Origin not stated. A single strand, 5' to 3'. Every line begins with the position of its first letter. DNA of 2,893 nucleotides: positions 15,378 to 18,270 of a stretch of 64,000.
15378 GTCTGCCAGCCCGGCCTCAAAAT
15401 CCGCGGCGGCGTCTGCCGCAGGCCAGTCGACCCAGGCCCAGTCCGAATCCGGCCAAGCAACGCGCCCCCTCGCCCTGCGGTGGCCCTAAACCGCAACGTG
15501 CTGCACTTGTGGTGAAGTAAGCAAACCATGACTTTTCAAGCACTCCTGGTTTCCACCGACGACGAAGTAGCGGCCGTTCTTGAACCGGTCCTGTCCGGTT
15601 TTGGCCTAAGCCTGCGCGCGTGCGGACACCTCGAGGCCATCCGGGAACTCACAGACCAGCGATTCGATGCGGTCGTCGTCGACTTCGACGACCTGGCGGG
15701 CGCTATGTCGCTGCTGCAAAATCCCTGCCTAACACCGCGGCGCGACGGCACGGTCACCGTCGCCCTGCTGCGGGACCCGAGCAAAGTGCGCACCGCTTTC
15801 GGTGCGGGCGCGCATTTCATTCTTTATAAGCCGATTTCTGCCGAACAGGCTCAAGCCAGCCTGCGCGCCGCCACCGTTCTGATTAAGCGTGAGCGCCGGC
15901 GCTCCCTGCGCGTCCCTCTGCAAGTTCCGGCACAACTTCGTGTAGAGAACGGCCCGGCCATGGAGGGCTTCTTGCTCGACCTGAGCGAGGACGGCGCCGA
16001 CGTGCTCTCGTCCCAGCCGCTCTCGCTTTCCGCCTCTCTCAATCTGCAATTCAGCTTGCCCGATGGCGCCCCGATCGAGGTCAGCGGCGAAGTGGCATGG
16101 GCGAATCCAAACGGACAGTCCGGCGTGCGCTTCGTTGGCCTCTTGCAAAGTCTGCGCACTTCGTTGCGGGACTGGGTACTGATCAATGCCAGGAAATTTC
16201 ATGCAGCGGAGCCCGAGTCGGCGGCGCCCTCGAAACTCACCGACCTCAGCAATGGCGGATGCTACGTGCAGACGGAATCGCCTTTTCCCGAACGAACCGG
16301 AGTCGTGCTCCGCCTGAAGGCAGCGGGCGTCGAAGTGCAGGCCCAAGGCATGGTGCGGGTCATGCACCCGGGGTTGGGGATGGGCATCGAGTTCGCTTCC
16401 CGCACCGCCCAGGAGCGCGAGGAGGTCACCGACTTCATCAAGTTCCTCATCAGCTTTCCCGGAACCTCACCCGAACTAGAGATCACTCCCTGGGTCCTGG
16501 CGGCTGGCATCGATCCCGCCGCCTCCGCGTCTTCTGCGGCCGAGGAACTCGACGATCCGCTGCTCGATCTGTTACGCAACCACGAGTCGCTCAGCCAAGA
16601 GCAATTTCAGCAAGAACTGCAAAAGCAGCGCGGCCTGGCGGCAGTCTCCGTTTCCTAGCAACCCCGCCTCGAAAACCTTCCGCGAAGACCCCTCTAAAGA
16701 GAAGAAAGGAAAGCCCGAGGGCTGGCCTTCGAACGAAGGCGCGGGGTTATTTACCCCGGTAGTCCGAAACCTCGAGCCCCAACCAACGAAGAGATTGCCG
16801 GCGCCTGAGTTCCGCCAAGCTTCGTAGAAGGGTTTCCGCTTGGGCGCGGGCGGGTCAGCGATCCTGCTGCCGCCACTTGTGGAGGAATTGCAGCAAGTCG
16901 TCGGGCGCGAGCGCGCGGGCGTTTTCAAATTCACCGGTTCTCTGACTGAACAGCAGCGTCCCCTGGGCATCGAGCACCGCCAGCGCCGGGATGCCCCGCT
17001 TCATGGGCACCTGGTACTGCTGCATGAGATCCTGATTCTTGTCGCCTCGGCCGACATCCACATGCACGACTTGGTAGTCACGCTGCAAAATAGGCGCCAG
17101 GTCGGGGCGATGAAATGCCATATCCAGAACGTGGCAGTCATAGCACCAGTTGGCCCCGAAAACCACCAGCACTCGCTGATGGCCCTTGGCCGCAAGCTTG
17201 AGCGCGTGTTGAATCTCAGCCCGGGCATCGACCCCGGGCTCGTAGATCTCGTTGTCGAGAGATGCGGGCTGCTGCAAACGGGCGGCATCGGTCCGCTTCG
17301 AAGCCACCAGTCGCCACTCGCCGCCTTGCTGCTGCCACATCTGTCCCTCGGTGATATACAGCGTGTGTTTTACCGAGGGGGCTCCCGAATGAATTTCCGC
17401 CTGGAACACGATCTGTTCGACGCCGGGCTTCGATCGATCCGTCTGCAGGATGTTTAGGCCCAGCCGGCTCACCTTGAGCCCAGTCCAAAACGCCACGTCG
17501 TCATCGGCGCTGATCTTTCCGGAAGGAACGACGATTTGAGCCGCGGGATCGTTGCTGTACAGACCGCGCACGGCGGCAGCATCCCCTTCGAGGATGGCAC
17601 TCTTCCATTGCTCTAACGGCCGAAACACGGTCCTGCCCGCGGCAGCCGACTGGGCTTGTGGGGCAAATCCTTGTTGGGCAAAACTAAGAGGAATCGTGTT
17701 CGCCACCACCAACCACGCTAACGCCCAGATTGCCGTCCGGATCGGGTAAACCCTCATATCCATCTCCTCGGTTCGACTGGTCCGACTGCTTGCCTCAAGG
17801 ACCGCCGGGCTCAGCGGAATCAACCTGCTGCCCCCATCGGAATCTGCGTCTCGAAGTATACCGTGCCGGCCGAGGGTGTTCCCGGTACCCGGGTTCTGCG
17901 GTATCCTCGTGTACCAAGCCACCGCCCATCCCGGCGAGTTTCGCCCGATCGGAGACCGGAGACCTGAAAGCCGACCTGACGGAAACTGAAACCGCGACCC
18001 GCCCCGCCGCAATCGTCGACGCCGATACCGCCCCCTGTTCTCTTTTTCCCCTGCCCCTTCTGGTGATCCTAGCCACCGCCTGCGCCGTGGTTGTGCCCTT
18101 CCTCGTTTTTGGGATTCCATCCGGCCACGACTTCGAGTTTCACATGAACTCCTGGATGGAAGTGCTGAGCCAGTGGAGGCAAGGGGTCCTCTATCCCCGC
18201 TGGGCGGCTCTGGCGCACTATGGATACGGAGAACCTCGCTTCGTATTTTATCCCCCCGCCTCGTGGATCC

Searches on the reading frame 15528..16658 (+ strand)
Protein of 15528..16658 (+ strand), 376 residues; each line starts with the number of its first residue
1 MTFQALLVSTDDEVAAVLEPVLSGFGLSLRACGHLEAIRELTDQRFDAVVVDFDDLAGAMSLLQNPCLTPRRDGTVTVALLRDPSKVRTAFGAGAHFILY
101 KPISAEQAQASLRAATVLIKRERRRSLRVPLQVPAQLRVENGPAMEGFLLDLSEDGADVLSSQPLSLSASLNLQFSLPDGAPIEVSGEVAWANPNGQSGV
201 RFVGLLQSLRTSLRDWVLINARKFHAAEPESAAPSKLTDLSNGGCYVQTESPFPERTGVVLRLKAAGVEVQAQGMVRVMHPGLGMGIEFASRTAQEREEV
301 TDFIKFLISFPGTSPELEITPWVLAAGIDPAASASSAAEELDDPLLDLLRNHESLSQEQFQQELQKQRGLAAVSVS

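Call 63: search_protein_families(library=pfam, proteins=[window:15528-16658:+], max_evalue=0.00001)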
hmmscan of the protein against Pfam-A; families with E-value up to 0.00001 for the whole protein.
window:15528-16658:+ (376 aa): 1 family
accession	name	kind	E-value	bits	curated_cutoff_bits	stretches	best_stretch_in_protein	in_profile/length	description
PF07238.19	PilZ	-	6.9e-21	74.9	22.5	1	122-217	1-100/102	PilZ domain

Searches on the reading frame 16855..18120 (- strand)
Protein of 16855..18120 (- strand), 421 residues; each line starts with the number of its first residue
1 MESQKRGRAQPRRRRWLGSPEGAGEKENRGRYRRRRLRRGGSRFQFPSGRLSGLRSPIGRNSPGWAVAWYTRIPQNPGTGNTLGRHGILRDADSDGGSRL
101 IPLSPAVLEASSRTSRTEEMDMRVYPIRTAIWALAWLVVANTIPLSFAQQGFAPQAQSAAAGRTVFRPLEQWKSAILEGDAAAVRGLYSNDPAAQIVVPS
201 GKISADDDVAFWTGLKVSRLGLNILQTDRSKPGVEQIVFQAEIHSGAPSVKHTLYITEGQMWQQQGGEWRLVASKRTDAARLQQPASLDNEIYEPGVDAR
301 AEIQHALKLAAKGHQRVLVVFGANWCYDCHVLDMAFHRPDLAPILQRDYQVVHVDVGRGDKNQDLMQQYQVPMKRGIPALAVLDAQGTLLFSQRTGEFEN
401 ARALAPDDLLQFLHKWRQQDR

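Call 63: search_protein_families(library=pfam, proteins=[window:16855-18120:-], max_evalue=0.00001)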
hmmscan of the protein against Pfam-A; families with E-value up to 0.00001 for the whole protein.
window:16855-18120:- (421 aa): 3 families
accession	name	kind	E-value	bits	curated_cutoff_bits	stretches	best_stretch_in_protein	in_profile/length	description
PF13899.12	Thioredoxin_7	-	7.8e-12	45.6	27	1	301-385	4-83/83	Thioredoxin-like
PF14595.12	Thioredoxin_9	-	1.6e-06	28.5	25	1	308-394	35-117/129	Thioredoxin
PF13098.12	Thioredoxin_2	-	3.7e-06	27.7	27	1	310-395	1-92/104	Thioredoxin-like domain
